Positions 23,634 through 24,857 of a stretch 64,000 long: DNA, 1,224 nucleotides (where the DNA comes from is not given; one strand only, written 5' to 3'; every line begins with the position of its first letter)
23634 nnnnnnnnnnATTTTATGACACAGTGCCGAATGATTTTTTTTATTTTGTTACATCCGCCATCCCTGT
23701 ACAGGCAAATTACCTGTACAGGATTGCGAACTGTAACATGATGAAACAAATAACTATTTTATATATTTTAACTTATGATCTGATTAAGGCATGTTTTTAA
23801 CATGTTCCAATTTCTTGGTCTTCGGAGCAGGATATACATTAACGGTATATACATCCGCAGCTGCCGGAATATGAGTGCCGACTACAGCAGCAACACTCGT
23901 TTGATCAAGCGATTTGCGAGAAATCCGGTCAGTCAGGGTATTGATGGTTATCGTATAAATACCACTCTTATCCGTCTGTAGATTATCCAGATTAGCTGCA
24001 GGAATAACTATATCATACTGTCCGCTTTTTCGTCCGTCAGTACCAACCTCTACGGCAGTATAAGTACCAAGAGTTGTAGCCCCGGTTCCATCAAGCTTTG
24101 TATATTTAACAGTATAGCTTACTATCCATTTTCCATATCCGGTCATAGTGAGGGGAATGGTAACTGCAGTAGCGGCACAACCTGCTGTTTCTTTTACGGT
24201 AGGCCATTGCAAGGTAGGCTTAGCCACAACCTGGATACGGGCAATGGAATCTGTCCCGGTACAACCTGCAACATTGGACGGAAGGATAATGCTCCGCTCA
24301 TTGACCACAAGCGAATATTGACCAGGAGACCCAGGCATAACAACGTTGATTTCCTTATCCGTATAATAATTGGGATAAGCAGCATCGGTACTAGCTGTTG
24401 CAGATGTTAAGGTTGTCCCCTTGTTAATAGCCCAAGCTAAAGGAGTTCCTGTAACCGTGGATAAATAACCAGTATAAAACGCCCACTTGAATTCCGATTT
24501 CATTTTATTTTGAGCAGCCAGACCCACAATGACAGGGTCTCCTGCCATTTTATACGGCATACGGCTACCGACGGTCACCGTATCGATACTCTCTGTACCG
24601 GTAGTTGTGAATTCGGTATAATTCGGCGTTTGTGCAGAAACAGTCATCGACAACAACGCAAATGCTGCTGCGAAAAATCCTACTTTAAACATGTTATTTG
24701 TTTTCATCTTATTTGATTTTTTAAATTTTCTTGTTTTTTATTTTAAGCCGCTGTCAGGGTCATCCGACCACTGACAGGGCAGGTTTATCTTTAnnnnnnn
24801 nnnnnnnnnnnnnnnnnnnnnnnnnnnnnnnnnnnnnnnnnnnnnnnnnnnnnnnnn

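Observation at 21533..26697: T9SS-linked five-gene operon: three tandem uncharacterised paralogues share a module with a type-B-CTD cargo that has its own PorP/SprF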

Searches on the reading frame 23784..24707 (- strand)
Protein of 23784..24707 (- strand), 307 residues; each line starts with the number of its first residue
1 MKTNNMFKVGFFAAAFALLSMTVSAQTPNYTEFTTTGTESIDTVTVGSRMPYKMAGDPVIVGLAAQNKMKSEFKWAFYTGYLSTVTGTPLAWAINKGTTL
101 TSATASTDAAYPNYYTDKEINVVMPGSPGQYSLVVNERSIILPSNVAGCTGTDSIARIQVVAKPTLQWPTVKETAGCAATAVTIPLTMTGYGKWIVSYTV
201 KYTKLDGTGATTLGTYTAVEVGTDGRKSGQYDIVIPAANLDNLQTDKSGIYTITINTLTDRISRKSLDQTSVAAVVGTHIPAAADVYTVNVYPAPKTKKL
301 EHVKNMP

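Call 3: search_protein_families(library=pfam, proteins=[window:23784-24707:-], max_evalue=1)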
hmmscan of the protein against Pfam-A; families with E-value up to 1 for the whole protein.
window:23784-24707:- (307 aa): 2 families
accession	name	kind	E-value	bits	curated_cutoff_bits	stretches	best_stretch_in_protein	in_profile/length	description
PF24312.1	Ig-like_POM152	-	0.026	15.3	27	1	179-254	20-72/89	Nucleoporin POM152, Ig-like domain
PF23664.1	Ig_Pom152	-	0.087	13.6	27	0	176-265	17-89/106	Nucleoporin pom152-like, immunoglobulin-like domain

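Call 4: search_protein_families(library=ncbifam, proteins=[window:23784-24707:-], max_evalue=1)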
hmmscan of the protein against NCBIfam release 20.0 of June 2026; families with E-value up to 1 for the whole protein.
window:23784-24707:- (307 aa): 0 families

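Call 34: find_homologous_proteins(query=A3, max_evalue=0.00001)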
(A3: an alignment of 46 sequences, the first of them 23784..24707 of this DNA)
Query A3 (46 sequences) (307 aa, profile of the alignment): 36 proteins with E <= 0.00001 among 8000 candidates.
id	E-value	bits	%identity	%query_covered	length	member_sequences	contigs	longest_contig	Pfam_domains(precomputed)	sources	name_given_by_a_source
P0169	6.3e-78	280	29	52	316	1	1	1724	-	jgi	jgi:hypothetical protein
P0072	4.2e-77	277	24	49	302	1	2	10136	-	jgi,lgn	jgi:hypothetical protein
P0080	6.6e-77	277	31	58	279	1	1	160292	-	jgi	jgi:hypothetical protein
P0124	1.1e-67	246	78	6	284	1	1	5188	-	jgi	jgi:hypothetical protein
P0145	5.3e-67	244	27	25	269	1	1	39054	-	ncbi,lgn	-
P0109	4.7e-64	234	29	97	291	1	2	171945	-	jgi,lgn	jgi:hypothetical protein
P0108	3.7e-59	218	27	99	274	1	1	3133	-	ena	-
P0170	1.6e-52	197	33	26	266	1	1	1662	-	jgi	jgi:hypothetical protein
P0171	5.4e-43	165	45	100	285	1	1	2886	-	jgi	jgi:hypothetical protein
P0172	1.0e-42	164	100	100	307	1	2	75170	-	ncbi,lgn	-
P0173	3.8e-42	162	47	100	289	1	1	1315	-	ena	-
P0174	1.4e-38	151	45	100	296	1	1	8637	-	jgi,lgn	jgi:hypothetical protein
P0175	1.5e-38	151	53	100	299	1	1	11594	-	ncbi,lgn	-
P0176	7.2e-38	148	45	100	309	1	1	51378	-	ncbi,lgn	-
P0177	3.2e-37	146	39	100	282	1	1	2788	-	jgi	jgi:hypothetical protein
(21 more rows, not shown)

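Call 48: search_protein_families(library=pfam, alignment_id=A3, max_evalue=1)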
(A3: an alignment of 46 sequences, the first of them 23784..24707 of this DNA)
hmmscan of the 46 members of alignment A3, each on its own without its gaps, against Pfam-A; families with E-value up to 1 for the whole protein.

A. member 1, window:23784-24707:- (307 aa): 2 families
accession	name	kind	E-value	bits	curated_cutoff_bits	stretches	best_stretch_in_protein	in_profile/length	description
PF24312.1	Ig-like_POM152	-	0.026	15.3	27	1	179-254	20-72/89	Nucleoporin POM152, Ig-like domain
PF23664.1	Ig_Pom152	-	0.087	13.6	27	0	176-265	17-89/106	Nucleoporin pom152-like, immunoglobulin-like domain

B. families by the number of members that match (of 46 scanned): 35 families (the first 25 are shown)
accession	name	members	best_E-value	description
PF24312.1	Ig-like_POM152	5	0.017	Nucleoporin POM152, Ig-like domain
PF23664.1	Ig_Pom152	4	0.036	Nucleoporin pom152-like, immunoglobulin-like domain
PF13205.12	Big_5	2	0.0012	Bacterial Ig-like domain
PF18981.6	InlK_D3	2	0.0031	Internalin K domain (D3/D4)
PF13927.12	Ig_3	2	0.0048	Immunoglobulin domain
PF19408.5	PKD_6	2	0.01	PKD-like domain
PF07550.17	Shr-like_HID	2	0.059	Heme-binding protein Shr-like, Hb-interacting domain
PF17962.7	bMG6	2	0.13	Bacterial macroglobulin domain 6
PF13332.12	Fil_haemagg_2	1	0.0018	Hemagglutinin repeat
PF07354.18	Sp38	1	0.0048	Zona-pellucida-binding protein (Sp38) N-terminal Ig domain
PF08022.18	FAD_binding_8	1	0.0088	FAD-binding domain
PF07523.18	Big_3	1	0.012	Bacterial Ig-like domain (group 3)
PF22091.2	DUF6941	1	0.013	Family of unknown function (DUF6941)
PF14683.12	CBM-like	1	0.017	Polysaccharide lyase family 4, domain III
PF12863.12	DUF3821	1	0.018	Domain of unknown function (DUF3821)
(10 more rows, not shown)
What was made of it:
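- Tried and rejected: Pfam and NCBIfam on all five proteins and on 46 family members gave nothing for the paralogues (calls 3, 4, 48).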
